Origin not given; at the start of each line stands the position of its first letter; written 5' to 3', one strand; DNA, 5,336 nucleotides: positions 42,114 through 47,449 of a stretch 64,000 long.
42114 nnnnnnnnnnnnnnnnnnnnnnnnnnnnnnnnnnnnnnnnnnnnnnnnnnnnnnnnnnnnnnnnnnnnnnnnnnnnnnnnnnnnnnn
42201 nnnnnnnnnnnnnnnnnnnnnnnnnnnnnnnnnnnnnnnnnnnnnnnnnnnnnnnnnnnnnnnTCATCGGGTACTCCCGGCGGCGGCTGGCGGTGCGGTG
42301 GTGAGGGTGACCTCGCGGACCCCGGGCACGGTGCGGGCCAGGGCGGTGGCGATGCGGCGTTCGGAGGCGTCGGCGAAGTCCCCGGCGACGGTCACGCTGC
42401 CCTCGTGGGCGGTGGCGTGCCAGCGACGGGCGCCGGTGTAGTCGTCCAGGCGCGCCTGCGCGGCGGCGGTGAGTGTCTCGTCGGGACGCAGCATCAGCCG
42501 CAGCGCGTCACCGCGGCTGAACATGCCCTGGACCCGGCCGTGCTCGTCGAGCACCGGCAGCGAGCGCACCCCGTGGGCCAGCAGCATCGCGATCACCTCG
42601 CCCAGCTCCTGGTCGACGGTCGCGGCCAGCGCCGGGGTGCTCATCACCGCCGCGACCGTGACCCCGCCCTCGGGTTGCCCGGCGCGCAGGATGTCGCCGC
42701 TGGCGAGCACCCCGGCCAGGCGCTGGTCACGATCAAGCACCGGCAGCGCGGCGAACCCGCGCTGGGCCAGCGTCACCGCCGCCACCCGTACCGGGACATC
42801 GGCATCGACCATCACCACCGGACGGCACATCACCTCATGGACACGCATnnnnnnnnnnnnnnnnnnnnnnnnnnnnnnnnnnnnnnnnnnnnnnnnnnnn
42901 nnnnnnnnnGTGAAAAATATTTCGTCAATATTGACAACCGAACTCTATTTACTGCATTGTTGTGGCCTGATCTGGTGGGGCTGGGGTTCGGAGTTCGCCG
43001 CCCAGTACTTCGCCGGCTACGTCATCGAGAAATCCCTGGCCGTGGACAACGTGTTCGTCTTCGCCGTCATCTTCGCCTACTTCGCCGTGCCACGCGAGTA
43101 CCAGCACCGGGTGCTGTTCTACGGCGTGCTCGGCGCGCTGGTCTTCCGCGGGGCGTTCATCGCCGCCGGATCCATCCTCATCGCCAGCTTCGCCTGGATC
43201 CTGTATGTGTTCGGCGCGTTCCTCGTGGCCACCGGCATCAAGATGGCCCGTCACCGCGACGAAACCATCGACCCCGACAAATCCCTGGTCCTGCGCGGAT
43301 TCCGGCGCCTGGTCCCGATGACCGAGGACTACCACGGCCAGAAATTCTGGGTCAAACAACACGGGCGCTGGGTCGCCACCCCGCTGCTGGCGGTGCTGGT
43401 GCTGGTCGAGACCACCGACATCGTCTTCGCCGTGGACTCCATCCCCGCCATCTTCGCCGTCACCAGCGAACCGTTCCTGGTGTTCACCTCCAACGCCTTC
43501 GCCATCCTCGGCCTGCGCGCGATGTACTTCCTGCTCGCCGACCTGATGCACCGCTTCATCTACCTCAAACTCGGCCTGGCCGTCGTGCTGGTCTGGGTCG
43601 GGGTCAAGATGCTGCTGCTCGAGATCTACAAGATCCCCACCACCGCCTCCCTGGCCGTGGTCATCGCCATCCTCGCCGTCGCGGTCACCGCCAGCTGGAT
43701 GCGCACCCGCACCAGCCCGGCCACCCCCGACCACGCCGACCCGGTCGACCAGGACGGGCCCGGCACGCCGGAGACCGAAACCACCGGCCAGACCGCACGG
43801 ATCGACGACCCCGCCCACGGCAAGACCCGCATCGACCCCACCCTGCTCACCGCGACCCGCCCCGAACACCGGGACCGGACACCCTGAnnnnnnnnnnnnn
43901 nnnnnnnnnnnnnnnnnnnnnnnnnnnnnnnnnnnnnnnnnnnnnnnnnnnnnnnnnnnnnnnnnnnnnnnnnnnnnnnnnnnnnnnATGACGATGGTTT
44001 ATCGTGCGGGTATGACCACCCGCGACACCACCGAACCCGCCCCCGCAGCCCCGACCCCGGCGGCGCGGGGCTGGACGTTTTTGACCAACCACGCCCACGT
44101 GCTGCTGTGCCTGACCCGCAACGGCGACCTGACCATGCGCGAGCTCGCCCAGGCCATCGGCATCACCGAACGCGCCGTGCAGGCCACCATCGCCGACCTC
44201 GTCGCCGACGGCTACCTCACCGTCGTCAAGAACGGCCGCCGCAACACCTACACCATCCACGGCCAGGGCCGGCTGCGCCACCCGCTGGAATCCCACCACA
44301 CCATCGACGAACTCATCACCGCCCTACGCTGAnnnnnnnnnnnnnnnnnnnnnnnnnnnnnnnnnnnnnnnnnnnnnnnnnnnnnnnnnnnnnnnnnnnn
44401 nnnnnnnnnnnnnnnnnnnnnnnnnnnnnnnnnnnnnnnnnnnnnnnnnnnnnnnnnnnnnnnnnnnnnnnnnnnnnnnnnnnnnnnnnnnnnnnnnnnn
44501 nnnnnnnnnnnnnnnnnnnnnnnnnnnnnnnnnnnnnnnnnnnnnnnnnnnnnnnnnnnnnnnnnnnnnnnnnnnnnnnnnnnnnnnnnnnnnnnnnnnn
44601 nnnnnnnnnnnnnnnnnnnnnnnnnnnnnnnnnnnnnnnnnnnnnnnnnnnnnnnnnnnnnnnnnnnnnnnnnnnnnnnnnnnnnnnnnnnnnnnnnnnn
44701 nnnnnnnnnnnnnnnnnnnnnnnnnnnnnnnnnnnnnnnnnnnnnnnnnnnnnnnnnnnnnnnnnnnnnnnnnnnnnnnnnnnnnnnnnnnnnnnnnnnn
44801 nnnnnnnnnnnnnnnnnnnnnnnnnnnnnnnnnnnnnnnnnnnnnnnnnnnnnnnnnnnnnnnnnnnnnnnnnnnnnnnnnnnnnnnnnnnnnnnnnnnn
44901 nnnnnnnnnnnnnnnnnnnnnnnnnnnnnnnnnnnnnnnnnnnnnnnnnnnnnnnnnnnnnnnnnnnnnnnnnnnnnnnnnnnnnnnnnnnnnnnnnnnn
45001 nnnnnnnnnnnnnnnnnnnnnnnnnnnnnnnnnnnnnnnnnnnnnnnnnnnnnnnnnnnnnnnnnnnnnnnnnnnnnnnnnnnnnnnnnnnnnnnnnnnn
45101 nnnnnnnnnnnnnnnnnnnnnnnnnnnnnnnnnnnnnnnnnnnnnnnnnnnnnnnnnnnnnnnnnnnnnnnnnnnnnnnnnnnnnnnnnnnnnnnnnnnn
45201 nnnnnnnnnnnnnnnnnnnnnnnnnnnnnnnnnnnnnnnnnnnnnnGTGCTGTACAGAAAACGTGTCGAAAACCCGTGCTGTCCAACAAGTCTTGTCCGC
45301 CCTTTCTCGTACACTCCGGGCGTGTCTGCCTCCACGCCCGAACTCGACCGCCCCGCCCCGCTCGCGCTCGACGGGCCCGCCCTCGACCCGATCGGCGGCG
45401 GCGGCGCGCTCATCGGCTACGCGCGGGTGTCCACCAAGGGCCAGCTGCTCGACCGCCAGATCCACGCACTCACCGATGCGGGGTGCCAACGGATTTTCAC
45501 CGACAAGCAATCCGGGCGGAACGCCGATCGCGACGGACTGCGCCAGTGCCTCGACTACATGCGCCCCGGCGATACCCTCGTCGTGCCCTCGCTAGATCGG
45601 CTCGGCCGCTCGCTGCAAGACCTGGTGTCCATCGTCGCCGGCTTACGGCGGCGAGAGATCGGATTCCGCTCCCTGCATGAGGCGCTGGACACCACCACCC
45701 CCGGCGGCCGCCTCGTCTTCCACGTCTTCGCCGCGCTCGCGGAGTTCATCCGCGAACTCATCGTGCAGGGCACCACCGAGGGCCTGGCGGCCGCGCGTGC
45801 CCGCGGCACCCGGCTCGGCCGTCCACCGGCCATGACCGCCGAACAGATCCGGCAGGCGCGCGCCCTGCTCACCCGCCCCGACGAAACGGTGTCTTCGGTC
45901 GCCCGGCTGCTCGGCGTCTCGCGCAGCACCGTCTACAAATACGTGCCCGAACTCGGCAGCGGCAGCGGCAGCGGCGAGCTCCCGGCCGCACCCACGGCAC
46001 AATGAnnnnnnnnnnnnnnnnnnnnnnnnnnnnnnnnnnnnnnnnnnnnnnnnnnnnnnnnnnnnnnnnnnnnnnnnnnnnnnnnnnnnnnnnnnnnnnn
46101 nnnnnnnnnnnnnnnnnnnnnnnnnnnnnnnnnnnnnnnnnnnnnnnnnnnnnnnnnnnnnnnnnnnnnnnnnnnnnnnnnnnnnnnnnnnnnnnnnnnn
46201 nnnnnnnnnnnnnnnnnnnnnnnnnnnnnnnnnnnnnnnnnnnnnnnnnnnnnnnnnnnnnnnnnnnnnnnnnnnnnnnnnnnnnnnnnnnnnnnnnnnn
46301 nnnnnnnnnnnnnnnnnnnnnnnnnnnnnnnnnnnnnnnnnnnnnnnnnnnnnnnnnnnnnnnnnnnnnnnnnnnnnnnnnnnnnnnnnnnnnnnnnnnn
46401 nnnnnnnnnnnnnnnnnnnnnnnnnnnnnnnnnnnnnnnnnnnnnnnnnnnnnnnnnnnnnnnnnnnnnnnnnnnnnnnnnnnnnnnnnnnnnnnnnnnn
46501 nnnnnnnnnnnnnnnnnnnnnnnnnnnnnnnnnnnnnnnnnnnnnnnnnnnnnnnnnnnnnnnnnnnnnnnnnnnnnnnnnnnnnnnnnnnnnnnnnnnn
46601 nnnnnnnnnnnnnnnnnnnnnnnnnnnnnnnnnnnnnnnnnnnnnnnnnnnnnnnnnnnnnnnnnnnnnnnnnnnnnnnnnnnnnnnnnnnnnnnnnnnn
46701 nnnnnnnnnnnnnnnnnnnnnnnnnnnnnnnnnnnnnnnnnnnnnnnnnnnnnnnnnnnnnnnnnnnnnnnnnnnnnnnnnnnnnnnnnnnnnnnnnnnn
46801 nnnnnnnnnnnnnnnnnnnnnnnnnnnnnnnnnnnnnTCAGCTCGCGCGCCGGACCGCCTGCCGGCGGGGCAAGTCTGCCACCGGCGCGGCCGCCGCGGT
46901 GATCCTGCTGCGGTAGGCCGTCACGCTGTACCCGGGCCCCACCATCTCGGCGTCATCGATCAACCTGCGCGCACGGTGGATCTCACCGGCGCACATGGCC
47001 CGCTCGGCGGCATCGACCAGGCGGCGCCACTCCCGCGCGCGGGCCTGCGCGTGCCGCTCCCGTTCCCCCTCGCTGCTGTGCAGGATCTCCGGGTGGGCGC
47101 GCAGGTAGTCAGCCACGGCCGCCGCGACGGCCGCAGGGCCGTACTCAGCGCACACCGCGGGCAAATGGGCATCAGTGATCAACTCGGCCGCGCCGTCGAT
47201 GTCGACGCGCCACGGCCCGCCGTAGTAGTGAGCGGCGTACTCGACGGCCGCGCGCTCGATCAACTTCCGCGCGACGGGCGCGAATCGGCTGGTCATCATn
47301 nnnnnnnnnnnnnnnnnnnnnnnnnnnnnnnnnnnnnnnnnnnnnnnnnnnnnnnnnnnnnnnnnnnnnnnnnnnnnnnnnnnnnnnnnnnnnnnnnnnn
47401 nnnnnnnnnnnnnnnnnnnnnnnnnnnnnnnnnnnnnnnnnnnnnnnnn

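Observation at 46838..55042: Six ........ double-palindrome operators front a co-directional cluster of small genes around a ParB/KorB-like gene (candidate leading-region regulon)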

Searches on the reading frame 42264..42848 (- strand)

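Call 10: search_protein_families(library=pfam, max_evalue=0.01, proteins=[window:42264-42848:-])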
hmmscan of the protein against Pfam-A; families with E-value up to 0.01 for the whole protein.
window:42264-42848:- (194 aa): 2 families
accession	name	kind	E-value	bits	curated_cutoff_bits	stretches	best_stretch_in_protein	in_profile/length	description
PF00571.33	CBS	-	2.3e-24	85.9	24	2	3-56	1-54/57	CBS domain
PF04972.22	BON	-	5.5e-07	30.2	27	1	123-181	2-62/69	BON domain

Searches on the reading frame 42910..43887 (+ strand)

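Call 10: search_protein_families(library=pfam, max_evalue=0.01, proteins=[window:42910-43887:+])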
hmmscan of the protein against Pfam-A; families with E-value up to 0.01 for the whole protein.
window:42910-43887:+ (325 aa): 2 families
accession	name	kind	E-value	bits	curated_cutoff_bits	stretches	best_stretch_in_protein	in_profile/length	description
PF03741.22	TerC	-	1.1e-54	185.3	27.8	1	34-236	1-176/178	Integral membrane protein TerC family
PF23933.1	DUF7269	-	0.0035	17.8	29.1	1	224-292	2-73/162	Family of unknown function (DUF7269)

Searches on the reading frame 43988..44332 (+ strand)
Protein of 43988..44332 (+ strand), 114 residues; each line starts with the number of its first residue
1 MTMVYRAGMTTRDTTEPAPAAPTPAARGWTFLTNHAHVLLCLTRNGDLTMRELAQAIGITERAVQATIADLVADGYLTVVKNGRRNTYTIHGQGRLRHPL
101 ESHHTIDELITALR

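Call 10: search_protein_families(library=pfam, max_evalue=0.01, proteins=[window:43988-44332:+])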
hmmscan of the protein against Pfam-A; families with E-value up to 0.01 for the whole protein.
window:43988-44332:+ (114 aa): 16 families
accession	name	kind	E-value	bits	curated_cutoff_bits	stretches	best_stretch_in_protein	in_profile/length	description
PF12802.13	MarR_2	-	4.5e-09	36.8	27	1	34-82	6-55/61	MarR family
PF13412.12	HTH_24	-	9.9e-09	35.1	21.9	1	38-78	8-48/48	Winged helix-turn-helix DNA-binding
PF08279.18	HTH_11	-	1.2e-05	25.5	25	1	37-77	4-45/55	HTH domain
PF13404.12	HTH_AsnC-type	-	2e-05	24.7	27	1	39-71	9-41/42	AsnC-type helix-turn-helix domain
PF13545.12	HTH_Crp_2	-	3.7e-05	24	27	1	47-97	22-68/70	Crp-like helix-turn-helix domain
PF01047.28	MarR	-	7.6e-05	23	24.6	1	35-81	5-51/59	MarR family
PF07848.18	PaaX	-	0.00012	22.7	24.8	1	52-90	28-66/70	PaaX-like protein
PF01978.25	TrmB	-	0.00041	20.6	25.6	1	36-88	11-62/68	Sugar-specific transcriptional regulator TrmB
PF07789.17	DUF1627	-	0.0011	19.2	28.1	1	44-94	3-53/155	Protein of unknown function (DUF1627)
PF25212.1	HVO_A0114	-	0.0021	18.3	27.6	1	36-86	25-75/84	HVO_A0114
PF24034.1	DUF7343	-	0.0028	17.9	27.6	1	32-87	2-58/62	Domain of unknown function (DUF7343)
PF08221.17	HTH_9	-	0.0029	18.1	23.4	1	36-71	16-51/62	RNA polymerase III subunit RPC82 helix-turn-helix domain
PF00392.27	GntR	-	0.0034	17.5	27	1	47-82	23-59/64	Bacterial regulatory proteins, gntR family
PF08280.17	HTH_Mga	-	0.0049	17.3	23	1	40-72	13-44/59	M protein trans-acting positive regulator (MGA) HTH domain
PF14090.12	HTH_39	-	0.0056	16.9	21.3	1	37-92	5-56/70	Winged helix-turn-helix domain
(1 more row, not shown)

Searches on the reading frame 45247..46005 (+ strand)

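Call 10: search_protein_families(library=pfam, max_evalue=0.01, proteins=[window:45247-46005:+])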
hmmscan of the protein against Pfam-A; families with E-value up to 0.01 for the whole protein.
window:45247-46005:+ (252 aa): 13 families
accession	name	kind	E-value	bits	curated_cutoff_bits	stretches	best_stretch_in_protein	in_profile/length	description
PF00239.26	Resolvase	-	4.9e-43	147.1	23.3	1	56-188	2-144/145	Resolvase, N terminal domain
PF02796.21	HTH_7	-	1.1e-10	41.9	23.8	1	191-235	1-44/45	Helix-turn-helix domain of resolvase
PF13565.12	HTH_32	-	6.3e-07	30.3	33.7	1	177-232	11-72/73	Homeodomain-like domain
PF13384.12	HTH_23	-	4.6e-05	23.6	24.6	1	201-233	5-38/50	Homeodomain-like domain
PF13309.12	HTH_22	-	0.00023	21.6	29.6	1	214-232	43-61/63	HTH domain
PF13551.12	HTH_29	-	0.00024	21.6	28.1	1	214-233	14-33/64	Winged helix-turn helix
PF12728.13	HTH_17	-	0.0004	21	27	1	214-247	3-29/51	Helix-turn-helix domain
PF01527.26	HTH_Tnp_1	-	0.00052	20.6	24.1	1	197-246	8-55/75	Transposase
PF01978.25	TrmB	-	0.0011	19.2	25.6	1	206-236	16-46/68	Sugar-specific transcriptional regulator TrmB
PF13518.12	HTH_28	-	0.0052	17.3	25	0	213-233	13-33/52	Helix-turn-helix domain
PF19956.5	EAD2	-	0.0053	17.4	23.8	0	93-159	11-75/81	Effector-associated domain 2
PF09339.16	HTH_IclR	-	0.0055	16.9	22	0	206-233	11-39/52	IclR helix-turn-helix domain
PF08279.18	HTH_11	-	0.0084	16.4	25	0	209-236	12-39/55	HTH domain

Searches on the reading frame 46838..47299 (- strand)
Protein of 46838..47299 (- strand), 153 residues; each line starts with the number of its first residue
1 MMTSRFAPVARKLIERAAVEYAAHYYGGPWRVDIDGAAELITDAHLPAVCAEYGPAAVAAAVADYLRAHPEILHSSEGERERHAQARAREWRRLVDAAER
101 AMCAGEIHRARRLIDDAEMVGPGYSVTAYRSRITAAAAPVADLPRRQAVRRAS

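Call 9: search_protein_families(library=pfam, max_evalue=0.01, proteins=[window:46838-47299:-])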
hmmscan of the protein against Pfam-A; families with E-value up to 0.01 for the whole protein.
window:46838-47299:- (153 aa): 1 family
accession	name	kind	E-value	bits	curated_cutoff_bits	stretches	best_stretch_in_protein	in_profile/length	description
PF18312.6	ScsC_N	-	8.6e-05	22.6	25.8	1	56-73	3-20/34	Copper resistance protein ScsC N-terminal domain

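Call 50: search_protein_families(library=ncbifam, max_evalue=0.01, proteins=[window:46838-47299:-])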
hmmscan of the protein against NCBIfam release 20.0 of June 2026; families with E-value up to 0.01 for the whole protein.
window:46838-47299:- (153 aa): 0 families

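Call 51: search_protein_families(library=phrogs, max_evalue=0.01, proteins=[window:46838-47299:-])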
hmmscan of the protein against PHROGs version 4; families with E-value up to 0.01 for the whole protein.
window:46838-47299:- (153 aa): 1 family
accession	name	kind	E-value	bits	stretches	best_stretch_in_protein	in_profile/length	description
phrog_32610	-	unknown function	0.0088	16.9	0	14-41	35-65/76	-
